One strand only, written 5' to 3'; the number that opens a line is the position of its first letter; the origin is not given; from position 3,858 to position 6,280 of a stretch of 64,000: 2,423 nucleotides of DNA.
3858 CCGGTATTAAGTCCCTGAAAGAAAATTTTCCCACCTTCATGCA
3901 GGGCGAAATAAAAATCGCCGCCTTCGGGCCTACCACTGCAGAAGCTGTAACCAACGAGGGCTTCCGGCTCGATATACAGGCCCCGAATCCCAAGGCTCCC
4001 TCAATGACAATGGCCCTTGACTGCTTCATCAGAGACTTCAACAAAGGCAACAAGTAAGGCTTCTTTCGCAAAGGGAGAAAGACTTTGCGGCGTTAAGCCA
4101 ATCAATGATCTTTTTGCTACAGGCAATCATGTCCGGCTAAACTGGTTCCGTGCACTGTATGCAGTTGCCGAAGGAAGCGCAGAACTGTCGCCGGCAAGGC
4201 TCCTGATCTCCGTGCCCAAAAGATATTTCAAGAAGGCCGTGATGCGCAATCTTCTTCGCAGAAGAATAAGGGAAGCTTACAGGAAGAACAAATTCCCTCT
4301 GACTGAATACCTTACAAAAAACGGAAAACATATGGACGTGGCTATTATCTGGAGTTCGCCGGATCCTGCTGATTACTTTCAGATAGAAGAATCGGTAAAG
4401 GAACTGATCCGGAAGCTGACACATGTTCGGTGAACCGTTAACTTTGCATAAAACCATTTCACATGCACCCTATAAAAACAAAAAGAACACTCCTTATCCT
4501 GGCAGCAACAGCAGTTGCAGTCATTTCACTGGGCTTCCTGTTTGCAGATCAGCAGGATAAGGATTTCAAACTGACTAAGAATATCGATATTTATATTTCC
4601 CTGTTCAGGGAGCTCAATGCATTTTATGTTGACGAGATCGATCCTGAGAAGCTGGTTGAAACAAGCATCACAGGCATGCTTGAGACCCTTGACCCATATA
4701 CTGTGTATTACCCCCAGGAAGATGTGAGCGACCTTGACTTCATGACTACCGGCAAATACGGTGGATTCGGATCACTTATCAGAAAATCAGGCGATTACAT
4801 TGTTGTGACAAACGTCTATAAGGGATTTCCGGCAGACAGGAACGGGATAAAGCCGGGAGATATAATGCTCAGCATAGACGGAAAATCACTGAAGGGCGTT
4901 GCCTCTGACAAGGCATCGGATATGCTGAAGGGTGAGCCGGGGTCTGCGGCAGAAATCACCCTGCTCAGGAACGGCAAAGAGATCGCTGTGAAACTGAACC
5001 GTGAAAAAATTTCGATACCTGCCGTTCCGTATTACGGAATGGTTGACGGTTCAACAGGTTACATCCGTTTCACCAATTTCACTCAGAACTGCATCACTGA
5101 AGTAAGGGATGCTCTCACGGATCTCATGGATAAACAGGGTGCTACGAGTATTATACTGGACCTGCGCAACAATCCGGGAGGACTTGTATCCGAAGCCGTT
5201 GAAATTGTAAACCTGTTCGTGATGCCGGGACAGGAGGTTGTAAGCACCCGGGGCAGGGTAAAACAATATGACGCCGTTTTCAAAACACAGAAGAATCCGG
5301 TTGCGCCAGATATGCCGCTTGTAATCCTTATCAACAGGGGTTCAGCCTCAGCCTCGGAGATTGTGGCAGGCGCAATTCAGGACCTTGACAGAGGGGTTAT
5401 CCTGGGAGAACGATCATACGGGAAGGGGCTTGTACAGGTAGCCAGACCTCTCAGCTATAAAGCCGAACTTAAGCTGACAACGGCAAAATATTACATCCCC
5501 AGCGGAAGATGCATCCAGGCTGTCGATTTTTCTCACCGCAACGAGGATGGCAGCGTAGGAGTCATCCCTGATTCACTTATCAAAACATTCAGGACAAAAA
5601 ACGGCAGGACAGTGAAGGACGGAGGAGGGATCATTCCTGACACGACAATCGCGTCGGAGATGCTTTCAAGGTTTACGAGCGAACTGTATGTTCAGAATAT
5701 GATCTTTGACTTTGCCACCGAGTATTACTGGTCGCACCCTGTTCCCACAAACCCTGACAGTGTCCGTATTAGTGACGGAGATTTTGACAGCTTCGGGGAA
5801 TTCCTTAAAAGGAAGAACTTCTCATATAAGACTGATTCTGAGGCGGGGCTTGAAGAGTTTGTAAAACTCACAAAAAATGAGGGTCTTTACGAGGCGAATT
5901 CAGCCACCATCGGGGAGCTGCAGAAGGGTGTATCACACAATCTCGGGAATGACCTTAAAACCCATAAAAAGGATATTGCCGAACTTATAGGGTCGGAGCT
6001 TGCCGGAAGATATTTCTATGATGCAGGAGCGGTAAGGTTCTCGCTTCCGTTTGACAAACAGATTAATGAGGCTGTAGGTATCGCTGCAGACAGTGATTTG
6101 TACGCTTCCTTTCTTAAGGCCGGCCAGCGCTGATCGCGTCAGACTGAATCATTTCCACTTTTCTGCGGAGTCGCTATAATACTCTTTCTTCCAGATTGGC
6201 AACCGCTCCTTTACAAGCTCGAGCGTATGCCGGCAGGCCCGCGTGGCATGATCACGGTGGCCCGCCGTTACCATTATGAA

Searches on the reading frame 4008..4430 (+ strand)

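Call 21: search_protein_families(library=pfam, proteins=[window:4008-4430:+], max_evalue=1)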
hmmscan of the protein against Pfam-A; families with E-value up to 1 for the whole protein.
window:4008-4430:+ (141 aa): 2 families
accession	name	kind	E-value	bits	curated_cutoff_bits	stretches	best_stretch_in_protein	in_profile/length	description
PF00825.24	Ribonuclease_P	-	4.5e-15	56.1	22.3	1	20-137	1-108/109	Ribonuclease P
PF05347.21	Complex1_LYR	-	0.026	14.9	24.8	1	72-95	15-38/59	Complex 1 protein (LYR family)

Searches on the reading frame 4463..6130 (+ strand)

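Call 87: search_protein_families(library=pfam, proteins=[window:4463-6130:+], max_evalue=0.00001)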
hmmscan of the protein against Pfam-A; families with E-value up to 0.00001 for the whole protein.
window:4463-6130:+ (556 aa): 5 families
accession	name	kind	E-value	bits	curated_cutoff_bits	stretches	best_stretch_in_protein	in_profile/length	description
PF03572.23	Peptidase_S41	-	1.3e-48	165.2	24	1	198-354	2-157/165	Peptidase family S41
PF13180.12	PDZ_2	-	1.1e-10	42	27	1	106-178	7-78/80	PDZ domain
PF00595.29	PDZ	-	2.5e-10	41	23.2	1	100-167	10-78/81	PDZ domain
PF17820.7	PDZ_6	-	3.4e-09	36.8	27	1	114-169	1-54/54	PDZ domain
PF22694.1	CtpB_N-like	-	6.5e-07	30.2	27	1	51-85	48-83/85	Activating protease CtpB N-terminal domain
